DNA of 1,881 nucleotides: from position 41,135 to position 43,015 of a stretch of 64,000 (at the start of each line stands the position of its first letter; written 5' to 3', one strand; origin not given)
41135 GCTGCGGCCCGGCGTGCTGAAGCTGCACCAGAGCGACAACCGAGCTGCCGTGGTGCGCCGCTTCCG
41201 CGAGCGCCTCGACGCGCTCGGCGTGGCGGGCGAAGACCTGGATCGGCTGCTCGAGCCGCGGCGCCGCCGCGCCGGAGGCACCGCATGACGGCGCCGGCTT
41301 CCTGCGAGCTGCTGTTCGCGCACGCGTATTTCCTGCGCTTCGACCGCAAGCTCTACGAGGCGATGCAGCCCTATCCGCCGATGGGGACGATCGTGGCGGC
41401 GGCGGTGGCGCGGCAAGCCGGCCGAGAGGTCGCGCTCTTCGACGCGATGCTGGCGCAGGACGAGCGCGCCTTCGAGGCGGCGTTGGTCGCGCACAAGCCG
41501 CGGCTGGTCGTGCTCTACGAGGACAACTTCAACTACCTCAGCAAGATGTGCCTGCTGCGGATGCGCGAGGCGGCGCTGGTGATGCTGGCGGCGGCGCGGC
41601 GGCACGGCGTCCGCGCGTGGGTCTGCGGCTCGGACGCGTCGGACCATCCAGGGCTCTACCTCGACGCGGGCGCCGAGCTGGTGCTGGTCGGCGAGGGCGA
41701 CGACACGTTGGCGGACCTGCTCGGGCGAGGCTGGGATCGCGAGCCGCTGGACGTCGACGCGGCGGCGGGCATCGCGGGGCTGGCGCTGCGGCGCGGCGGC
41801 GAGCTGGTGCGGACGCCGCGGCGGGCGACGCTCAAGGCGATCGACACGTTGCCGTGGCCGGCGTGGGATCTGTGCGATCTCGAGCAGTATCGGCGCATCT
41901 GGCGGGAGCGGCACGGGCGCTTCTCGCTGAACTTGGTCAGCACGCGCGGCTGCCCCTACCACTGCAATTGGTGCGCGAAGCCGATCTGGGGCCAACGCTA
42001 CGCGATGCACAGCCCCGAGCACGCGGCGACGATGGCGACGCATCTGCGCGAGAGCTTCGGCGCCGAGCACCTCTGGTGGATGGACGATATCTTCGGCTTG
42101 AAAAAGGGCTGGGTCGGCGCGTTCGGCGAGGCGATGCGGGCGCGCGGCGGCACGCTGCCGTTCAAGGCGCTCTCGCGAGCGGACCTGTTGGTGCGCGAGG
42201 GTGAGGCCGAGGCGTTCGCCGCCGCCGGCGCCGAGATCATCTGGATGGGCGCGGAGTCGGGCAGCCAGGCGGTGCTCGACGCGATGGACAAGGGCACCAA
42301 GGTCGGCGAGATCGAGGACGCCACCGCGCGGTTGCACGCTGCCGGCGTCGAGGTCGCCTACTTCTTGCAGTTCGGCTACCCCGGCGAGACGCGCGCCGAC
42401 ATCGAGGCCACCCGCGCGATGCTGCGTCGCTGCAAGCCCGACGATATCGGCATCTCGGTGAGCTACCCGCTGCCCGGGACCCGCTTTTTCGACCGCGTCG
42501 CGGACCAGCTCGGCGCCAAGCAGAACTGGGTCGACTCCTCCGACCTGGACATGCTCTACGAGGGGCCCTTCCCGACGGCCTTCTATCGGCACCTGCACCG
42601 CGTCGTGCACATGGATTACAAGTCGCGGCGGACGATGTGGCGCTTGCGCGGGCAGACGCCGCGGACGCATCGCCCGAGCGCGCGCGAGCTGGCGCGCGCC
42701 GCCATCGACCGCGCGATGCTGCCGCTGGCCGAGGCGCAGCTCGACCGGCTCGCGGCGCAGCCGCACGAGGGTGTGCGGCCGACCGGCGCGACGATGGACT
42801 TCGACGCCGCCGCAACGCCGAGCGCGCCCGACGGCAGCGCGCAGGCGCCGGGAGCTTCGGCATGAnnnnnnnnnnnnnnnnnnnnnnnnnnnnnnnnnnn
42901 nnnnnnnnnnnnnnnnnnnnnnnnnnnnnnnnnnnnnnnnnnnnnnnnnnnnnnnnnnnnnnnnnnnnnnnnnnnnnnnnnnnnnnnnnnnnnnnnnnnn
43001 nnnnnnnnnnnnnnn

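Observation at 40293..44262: Operon: NTase-like protein plus two paralogous B12-binding radical SAM enzymes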

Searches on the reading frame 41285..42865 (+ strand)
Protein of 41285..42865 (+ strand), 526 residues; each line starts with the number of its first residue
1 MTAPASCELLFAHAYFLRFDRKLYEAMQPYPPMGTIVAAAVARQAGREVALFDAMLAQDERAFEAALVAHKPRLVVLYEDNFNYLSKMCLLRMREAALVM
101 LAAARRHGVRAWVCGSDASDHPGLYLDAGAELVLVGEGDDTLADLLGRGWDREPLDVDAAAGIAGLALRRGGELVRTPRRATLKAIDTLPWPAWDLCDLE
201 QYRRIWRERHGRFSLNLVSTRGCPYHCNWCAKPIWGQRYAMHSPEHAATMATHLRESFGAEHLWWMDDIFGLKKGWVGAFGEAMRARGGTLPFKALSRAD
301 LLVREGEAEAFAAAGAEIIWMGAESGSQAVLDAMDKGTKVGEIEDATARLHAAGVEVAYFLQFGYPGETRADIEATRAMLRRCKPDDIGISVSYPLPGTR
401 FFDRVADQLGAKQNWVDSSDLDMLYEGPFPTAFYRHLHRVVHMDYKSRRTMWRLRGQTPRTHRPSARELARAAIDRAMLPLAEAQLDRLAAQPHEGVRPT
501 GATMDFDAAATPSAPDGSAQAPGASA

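Call 5: search_protein_families(library=pfam, proteins=[window:41285-42865:+], max_evalue=0.01)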
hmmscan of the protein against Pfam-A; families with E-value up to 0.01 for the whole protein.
window:41285-42865:+ (526 aa): 2 families
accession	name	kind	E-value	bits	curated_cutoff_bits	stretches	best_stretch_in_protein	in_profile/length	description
PF04055.27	Radical_SAM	-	2.8e-13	50.8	29.5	1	218-378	2-164/166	Radical SAM superfamily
PF02310.24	B12-binding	-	2.7e-08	34.1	32.1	1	29-145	11-120/121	B12 binding domain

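Call 6: search_protein_families(library=ncbifam, proteins=[window:41285-42865:+], max_evalue=0.01)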
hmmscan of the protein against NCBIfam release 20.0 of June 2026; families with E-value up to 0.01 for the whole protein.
window:41285-42865:+ (526 aa): 21 families
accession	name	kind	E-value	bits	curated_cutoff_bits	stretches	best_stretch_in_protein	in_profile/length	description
TIGR02026.1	BchE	equivalog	2.5e-27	95.9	481.35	1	29-409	19-391/497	magnesium-protoporphyrin IX monomethyl ester anaerobic oxidative cyclase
NF050148.1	rSAM_ApyD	equivalog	1.4e-24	86.4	750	1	28-409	21-397/645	RiPP biosynthesis radical SAM protein ApyD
TIGR04072.2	rSAM_ladder_B12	equivalog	7e-24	84.2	360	2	215-380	181-346/443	lipid biosynthesis B12-binding/radical SAM protein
TIGR03471.1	HpnJ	equivalog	7.7e-23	81.1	577.6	1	161-408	143-390/472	hopanoid biosynthesis associated radical SAM protein HpnJ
TIGR04014.1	B12_SAM_MJ_0865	equivalog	1.5e-21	76.7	360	1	102-408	62-361/434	methyl-coenzyme M reductase glutamine C-methyltransferase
TIGR04013.1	B12_SAM_MJ_1487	hypoth_equivalog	2.3e-18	66.2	251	2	318-410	268-362/382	TIGR04013 family B12-binding domain/radical SAM domain-containing protein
TIGR04479.1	bcpD_PhpK_rSAM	subfamily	2.4e-17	62.5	600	1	211-387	238-413/504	PhpK family radical SAM P-methyltransferase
TIGR04295.1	B12_rSAM_oligo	hypoth_equivalog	2.4e-16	59.5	400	1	26-360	19-337/422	TIGR04295 family B12-binding domain-containing radical SAM protein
NF038361.1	rSAM_Sden_1168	equivalog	2.9e-16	59.1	575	1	131-405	200-473/560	Sden_1168 family B12-binding radical SAM P-methyltransferase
TIGR04385.1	B12_rSAM_cofa1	equivalog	8.5e-15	54.9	450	1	32-382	20-363/438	B12 lower ligand biosynthesis radical SAM protein BzaD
TIGR04367.1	HpnR_B12_rSAM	equivalog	1.3e-14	53.6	650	1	32-412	22-380/490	hopanoid C-3 methylase HpnR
TIGR03975.1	rSAM_ocin_1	subfamily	1.8e-12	46.6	281.85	1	131-380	183-427/606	RiPP maturation radical SAM C-methyltransferase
NF033070.1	rSAM_AprD4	equivalog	1.1e-10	41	500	1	174-408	156-393/456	AprD4 family radical SAM diol-dehydratase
NF033712.0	B12_rSAM_KedN5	subfamily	2.9e-08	32.4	700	1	131-231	116-212/624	KedN5 family methylcobalamin-dependent radical SAM C-methyltransferase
NF040546.1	rSAM_CUAEP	equivalog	3.3e-07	29.3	500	1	121-363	90-322/468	CUAEP/CCAEP-tail radical SAM (seleno)protein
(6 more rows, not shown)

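Call 46: find_related_loci(query=A2, collection=genome_contigs, flank=10000)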
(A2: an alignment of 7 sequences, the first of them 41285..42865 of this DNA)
Query A2 (526 aa) in genome_contigs; peptide patterns used: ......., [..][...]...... (x = any residue, [..] = any of these).
599 stretches matched a pattern (row limit reached: there are more); 575 encode a relative of the query (tblastn E <= 1e-3); the best 80 are kept; 80 distinct loci.
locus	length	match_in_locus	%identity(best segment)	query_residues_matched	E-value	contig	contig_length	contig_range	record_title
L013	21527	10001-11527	77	2-505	0e+0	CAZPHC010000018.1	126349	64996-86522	MAG TPA_asm: uncultured Enterobacteriaceae bacterium isolate SRP319275_co3_164 genome assembly, contig: NODE_221_length_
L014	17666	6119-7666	69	3-513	0e+0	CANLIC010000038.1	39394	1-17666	MAG: Myxococcales bacterium isolate TH-Jun18-32 genome assembly, contig: TH-Jun18-C1875, whole genome shotgun sequence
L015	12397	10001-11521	58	8-513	0e+0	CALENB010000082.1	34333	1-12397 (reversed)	MAG TPA_asm: uncultured Myxococcales bacterium isolate ERR2206774_bin.79_CONCOCT_v1.1_MAG genome assembly, contig: ERZ88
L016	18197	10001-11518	57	8-516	0e+0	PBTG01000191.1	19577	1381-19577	MAG: Myxococcales bacterium isolate NP66 MHASMcontig_104071, whole genome shotgun sequence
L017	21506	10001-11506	58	4-513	0e+0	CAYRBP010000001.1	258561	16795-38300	MAG TPA_asm: uncultured Ardenticatenaceae bacterium isolate binchicken_co274_322 genome assembly, contig: NODE_52_length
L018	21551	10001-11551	54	8-524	0e+0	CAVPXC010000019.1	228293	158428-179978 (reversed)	MAG: uncultured Chloroflexia bacterium isolate MFD00032.bin.2.54 genome assembly, contig: contig_26970, whole genome sho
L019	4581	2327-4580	54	1-513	0e+0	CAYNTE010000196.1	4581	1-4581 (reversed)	MAG TPA_asm: uncultured Thermomicrobiales bacterium isolate SRP263527_co2_41 genome assembly, contig: NODE_19732_length_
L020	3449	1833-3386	54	8-517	0e+0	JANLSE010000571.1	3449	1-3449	MAG: Roseiflexaceae bacterium isolate OTE_25_metabat_459 OTE_25_k141_4069021, whole genome shotgun sequence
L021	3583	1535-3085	55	9-522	0e+0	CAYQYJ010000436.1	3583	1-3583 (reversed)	MAG TPA_asm: uncultured Ardenticatenaceae bacterium isolate SRP329715_co1_256 genome assembly, contig: NODE_42273_length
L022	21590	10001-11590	54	8-513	0e+0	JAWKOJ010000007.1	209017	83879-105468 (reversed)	MAG: Caldilineales bacterium isolate ABC2.10 ABC2.10.fa-7, whole genome shotgun sequence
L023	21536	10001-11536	53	4-524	0e+0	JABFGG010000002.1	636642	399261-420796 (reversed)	MAG: Chloroflexota bacterium isolate CFX15 c_000000000002, whole genome shotgun sequence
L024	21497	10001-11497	56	8-513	0e+0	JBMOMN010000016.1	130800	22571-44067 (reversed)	MAG: Chloroflexota bacterium isolate Betzabe_MAG051 MAG051_16, whole genome shotgun sequence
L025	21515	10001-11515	55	8-513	0e+0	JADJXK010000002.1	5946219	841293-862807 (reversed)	MAG: Candidatus Leptofilum proximum isolate Kalu_MAXAC.106v2 tig00100734-10-59431720, whole genome shotgun sequence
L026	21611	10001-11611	52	8-513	0e+0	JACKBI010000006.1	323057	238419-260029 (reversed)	MAG: Anaerolineales bacterium isolate HK-STAS-CHLO-17 HK-STAS-CHLO-17_6, whole genome shotgun sequence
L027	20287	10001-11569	54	5-513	0e+0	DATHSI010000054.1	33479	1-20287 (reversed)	MAG TPA_asm: Candidatus Sulfomarinibacteraceae bacterium isolate SMAG_U16047 k141_498838, whole genome shotgun sequence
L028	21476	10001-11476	56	8-499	0e+0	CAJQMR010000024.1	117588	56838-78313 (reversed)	MAG: uncultured Anaerolineae bacterium isolate 10_20180412_Bin_Bin_103_1 genome assembly, contig: c_000004009310, whole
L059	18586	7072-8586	54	7-498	7e-177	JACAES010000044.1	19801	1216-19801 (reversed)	MAG: Chloroflexota bacterium isolate L.E.CH.71 k119_119802, whole genome shotgun sequence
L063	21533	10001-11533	56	8-516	4e-176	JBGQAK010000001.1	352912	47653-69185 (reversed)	MAG: Thermoanaerobaculaceae bacterium isolate OBJ2_061818_130_32 k141_437421_length_352912_cov_32.0008, whole genome sho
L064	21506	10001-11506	52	7-505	7e-176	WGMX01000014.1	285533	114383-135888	MAG: Anaerolineaceae bacterium isolate RI_313 c_000000110144, whole genome shotgun sequence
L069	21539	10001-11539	53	7-515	3e-175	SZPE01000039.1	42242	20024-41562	Anaerolineae bacterium CFX8 ZYPT4scaffold_536, whole genome shotgun sequence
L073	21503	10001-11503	55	7-495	2e-174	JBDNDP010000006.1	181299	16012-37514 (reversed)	MAG: Aggregatilineales bacterium isolate RM_bin19_OCT21 C6, whole genome shotgun sequence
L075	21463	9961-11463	54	7-498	1e-174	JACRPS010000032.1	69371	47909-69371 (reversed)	MAG: Chloroflexi bacterium isolate NC_groundwater_1993_Pr3_S-0.65um_60_4 SR2-18-Sp65_coassembly_scaffold_463146, whole g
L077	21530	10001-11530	55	8-517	1e-174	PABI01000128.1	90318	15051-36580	MAG: Anaerolineaceae bacterium isolate NAT123 MHASMcontig_945534, whole genome shotgun sequence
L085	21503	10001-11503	53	8-498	2e-173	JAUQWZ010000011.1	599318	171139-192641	MAG: Aggregatilineales bacterium isolate BIN16 contig_29406, whole genome shotgun sequence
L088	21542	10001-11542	53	9-525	4e-173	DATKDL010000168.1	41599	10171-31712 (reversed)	MAG TPA_asm: Anaerolineales bacterium isolate SMAG_U14472 k141_3532121, whole genome shotgun sequence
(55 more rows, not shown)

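Call 49: search_solved_structures(query=window:41285-42865:+, max_evalue=0.001)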
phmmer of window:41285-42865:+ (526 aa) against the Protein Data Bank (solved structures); distinct sequences matched with E-value up to 0.001: 4.
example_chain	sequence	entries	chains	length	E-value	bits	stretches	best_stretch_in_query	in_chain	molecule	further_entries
9ccb_A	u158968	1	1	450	1.2e-13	53.7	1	113-406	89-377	Radical SAM core domain-containing protein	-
6fd2_B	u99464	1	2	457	2.7e-09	39.4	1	188-419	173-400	Putative apramycin biosynthetic oxidoreductase 4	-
9n1b_A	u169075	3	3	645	1.2e-05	27.3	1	104-236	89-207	Radical SAM protein | Radical SAM enzyme CysS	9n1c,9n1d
7kdx_A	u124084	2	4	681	2.4e-05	26.3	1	94-236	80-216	Methyltransferase TokK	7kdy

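Call 56: search_protein_families(library=pfam, proteins=[L059:13021-14337:+, L085:8609-9844:+, L028:14735-15523:+, L063:20480-21532:-, L077:15457-16647:+, L075:19265-19975:-, L069:8699-9151:-, L088:6280-7872:+, L073:7429-8394:+, L064:6518-7123:-], max_evalue=0.001)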
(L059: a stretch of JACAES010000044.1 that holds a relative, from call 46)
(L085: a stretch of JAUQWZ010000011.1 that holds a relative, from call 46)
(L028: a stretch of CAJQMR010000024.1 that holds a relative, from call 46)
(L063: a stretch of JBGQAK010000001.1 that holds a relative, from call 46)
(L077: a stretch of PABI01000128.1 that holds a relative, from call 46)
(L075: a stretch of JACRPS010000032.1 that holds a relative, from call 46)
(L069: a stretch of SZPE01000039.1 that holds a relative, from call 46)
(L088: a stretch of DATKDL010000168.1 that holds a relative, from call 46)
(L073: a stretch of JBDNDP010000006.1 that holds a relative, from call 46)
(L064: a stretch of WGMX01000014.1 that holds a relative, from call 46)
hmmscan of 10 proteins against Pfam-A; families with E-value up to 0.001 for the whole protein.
L059:13021-14337:+ (439 aa): 2 families
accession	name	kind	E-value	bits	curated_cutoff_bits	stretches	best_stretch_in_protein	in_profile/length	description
PF01943.22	Polysacc_synt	-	3e-23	83.1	28.2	1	24-299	2-272/274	Polysaccharide biosynthesis protein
PF13440.11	Polysacc_synt_3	-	5.8e-10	39.3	23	1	49-350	3-293/293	Polysaccharide biosynthesis protein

L085:8609-9844:+ (412 aa): 2 families
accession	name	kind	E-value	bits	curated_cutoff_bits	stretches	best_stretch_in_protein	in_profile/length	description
PF01979.26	Amidohydro_1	-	1.8e-13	50.9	25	1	202-332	181-318/345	Amidohydrolase family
PF07969.17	Amidohydro_3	-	8.8e-09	35.8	29.7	1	200-332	295-444/472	Amidohydrolase family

L028:14735-15523:+ (263 aa): 1 family
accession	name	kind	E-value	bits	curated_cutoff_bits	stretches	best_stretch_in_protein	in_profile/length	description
PF01048.26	PNP_UDP_1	-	2.2e-35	122.6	25.1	1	74-242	32-209/233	Phosphorylase superfamily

L063:20480-21532:- (351 aa): 5 families
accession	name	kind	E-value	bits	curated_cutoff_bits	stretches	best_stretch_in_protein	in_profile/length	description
PF00005.33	ABC_tran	-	7.5e-30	104.8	25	1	117-271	1-137/137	ABC transporter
PF02463.25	SMC_N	-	4.9e-05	23.3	40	0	252-310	146-208/220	RecF/RecN/SMC N terminal domain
PF13304.12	AAA_21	-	8.1e-05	23.3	27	0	129-150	1-22/304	AAA domain, putative AbiEii toxin, Type IV TA system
PF13191.12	AAA_16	-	0.00011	23.2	32.6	1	126-233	23-124/167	AAA ATPase domain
PF13401.12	AAA_22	-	0.00018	22.2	27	1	128-187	6-64/130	AAA domain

L077:15457-16647:+ (397 aa): 2 families
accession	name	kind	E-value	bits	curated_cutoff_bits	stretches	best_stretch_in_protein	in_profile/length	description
PF05060.20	MGAT2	-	4.2e-06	26.6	27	1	16-69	21-74/349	N-acetylglucosaminyltransferase II (MGAT2)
PF03071.21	GNT-I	-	0.00048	19.5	25.4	0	104-143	190-229/434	GNT-I family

L075:19265-19975:- (237 aa): 6 families
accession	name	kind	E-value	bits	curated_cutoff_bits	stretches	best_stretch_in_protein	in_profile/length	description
PF08241.18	Methyltransf_11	-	4.2e-16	59.8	21.2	1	50-153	2-94/95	Methyltransferase domain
PF13649.12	Methyltransf_25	-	1.2e-14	55.2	27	1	48-150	1-97/97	Methyltransferase domain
PF08242.18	Methyltransf_12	-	1.5e-10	42.1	30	1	49-151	1-97/98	Methyltransferase domain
PF01209.24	Ubie_methyltran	-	1.7e-09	37.9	20.1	1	38-157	41-154/233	ubiE/COQ5 methyltransferase family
PF13847.12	Methyltransf_31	-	2.7e-09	37.3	27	1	45-155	4-110/145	Methyltransferase domain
PF13489.12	Methyltransf_23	-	1.5e-06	28.5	27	1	30-184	10-142/164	Methyltransferase domain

L069:8699-9151:- (151 aa): 0 families

L088:6280-7872:+ (531 aa): 5 families
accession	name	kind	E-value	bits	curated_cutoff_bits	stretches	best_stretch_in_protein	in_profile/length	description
PF13641.12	Glyco_tranf_2_3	-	1.8e-25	90.8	27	1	87-315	3-230/230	Glycosyltransferase like family 2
PF13632.12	Glyco_trans_2_3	-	1.3e-21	77.7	27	1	176-374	3-183/198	Glycosyl transferase family group 2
PF00535.33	Glycos_transf_2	-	3.5e-16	60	23.3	1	89-224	2-131/168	Glycosyl transferase family 2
PF13506.12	Glyco_transf_21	-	1.2e-08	35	21.7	1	159-313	18-173/174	Glycosyl transferase family 21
PF03552.20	Cellulose_synt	-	7e-06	25.3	24.7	1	259-383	412-542/722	Cellulose synthase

L073:7429-8394:+ (322 aa): 2 families
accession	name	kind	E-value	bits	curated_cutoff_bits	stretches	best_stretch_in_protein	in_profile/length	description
PF00528.27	BPD_transp_1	-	5.3e-42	144.1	26.4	1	122-320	2-183/184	Binding-protein-dependent transport system inner membrane component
PF19300.4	BPD_transp_1_N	-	4e-18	66.1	23.8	1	8-83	1-76/114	Binding-prot-dependent transport system membrane comp, N-term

L064:6518-7123:- (202 aa): 0 families

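Call 66: search_protein_families(library=pfam, proteins=[L013:5412-6437:-, L013:6434-7042:-, L013:7064-7762:-, L013:7805-9517:-, L013:11566-12948:-, L013:13265-14422:-, L013:14631-15407:-, L014:7704-8753:-, L014:8737-10056:-, L014:839-4336:-], max_evalue=0.001)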
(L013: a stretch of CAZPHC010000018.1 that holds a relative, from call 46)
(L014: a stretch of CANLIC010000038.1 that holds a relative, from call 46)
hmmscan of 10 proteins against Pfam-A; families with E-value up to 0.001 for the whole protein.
L013:5412-6437:- (341 aa): 3 families
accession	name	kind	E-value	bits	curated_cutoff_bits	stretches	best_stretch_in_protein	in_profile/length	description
PF07859.19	Abhydrolase_3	-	2.9e-36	125.6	25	1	90-312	1-209/210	alpha/beta hydrolase fold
PF20434.5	BD-FAE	-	1.1e-21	77.7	26.8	1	76-178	2-108/215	BD-FAE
PF00135.34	COesterase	-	1.2e-05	25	27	1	78-176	91-200/515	Carboxylesterase family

L013:6434-7042:- (202 aa): 0 families

L013:7064-7762:- (232 aa): 0 families

L013:7805-9517:- (570 aa): 1 family
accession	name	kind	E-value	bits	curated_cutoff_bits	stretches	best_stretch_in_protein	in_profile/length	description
PF04055.27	Radical_SAM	-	3.8e-17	63.4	29.5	1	272-449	2-164/166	Radical SAM superfamily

L013:11566-12948:- (460 aa): 2 families
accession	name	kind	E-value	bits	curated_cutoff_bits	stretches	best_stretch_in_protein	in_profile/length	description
PF13520.12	AA_permease_2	-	9e-34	117.5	27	1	35-439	4-406/427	Amino acid permease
PF00324.27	AA_permease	-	1.5e-28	100.2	24.6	1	51-432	17-425/470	Amino acid permease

L013:13265-14422:- (385 aa): 1 family
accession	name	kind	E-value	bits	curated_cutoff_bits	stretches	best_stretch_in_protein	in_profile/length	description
PF03544.19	TonB_C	-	0.00063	20.6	24.6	0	313-384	9-78/79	Gram-negative bacterial TonB protein C-terminal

L013:14631-15407:- (258 aa): 1 family
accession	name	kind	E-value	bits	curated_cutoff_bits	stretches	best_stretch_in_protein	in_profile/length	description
PF01618.21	MotA_ExbB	-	6.2e-29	100.8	22.9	1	98-220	6-122/127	MotA/TolQ/ExbB proton channel family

L014:7704-8753:- (349 aa): 5 families
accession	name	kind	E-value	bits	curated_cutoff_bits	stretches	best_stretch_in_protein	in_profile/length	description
PF00639.27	Rotamase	-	3.4e-20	73.3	21.7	1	208-300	1-94/97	PPIC-type PPIASE domain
PF13616.12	Rotamase_3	-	7e-18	65.7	22.5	1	199-302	11-113/116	PPIC-type PPIASE domain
PF09312.16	SurA_N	-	5.3e-09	36.7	30.8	1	51-167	1-113/118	SurA N-terminal domain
PF13624.11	SurA_N_3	-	1.2e-07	32.1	27.2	1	54-168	40-158/162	SurA-like N-terminal domain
PF13623.11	SurA_N_2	-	6.7e-05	23.2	28.5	1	54-126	42-116/145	SurA-like N-terminal domain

L014:8737-10056:- (439 aa): 2 families
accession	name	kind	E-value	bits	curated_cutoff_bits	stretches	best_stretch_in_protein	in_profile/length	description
PF13145.12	Rotamase_2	-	2.4e-12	48.2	27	1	210-354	1-119/121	PPIC-type PPIASE domain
PF00639.27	Rotamase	-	1.8e-05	26.1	21.7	1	268-339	37-94/97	PPIC-type PPIASE domain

L014:839-4336:- (1165 aa): 2 families
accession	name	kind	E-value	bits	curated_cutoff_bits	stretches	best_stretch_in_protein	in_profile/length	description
PF13205.12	Big_5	-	4.6e-07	30.9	23.6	1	937-1037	7-105/105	Bacterial Ig-like domain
PF03150.19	CCP_MauG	-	3.5e-06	28.2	25.6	1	721-795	3-82/149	Di-haem cytochrome c peroxidase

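Call 68: search_protein_families(library=padloc, proteins=[window:41285-42865:+], max_evalue=0.01)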
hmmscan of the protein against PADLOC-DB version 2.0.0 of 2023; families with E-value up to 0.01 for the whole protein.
window:41285-42865:+ (526 aa): 0 families

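Call 74: search_protein_families(library=pfam, alignment_id=A3, max_evalue=0.00001)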
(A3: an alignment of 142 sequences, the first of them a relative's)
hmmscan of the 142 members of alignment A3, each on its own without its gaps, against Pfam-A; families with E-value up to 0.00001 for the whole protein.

A. member 1, L013:9530-10036:- (168 aa): 0 families

B. families by the number of members that match (of 142 scanned): 107 families (the first 25 are shown)
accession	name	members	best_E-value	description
PF08241.18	Methyltransf_11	41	6.5e-28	Methyltransferase domain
PF13649.12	Methyltransf_25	41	6.2e-27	Methyltransferase domain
PF13489.12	Methyltransf_23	38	9.5e-19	Methyltransferase domain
PF08242.18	Methyltransf_12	38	3.6e-18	Methyltransferase domain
PF13847.12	Methyltransf_31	33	1.5e-22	Methyltransferase domain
PF01209.24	Ubie_methyltran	12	4.2e-12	ubiE/COQ5 methyltransferase family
PF04932.20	Wzy_C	8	1.1e-19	O-Antigen ligase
PF01979.26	Amidohydro_1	6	2.1e-20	Amidohydrolase family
PF00534.26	Glycos_transf_1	5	9.2e-37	Glycosyl transferases group 1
PF13692.12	Glyco_trans_1_4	5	5.8e-33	Glycosyl transferases group 1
PF13641.12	Glyco_tranf_2_3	5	1.2e-26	Glycosyltransferase like family 2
PF05175.20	MTS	5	1.6e-24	Methyltransferase small domain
PF13632.12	Glyco_trans_2_3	5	7e-23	Glycosyl transferase family group 2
PF00535.33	Glycos_transf_2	5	3.6e-22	Glycosyl transferase family 2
PF06325.19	PrmA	5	5.6e-15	Ribosomal protein L11 methyltransferase (PrmA)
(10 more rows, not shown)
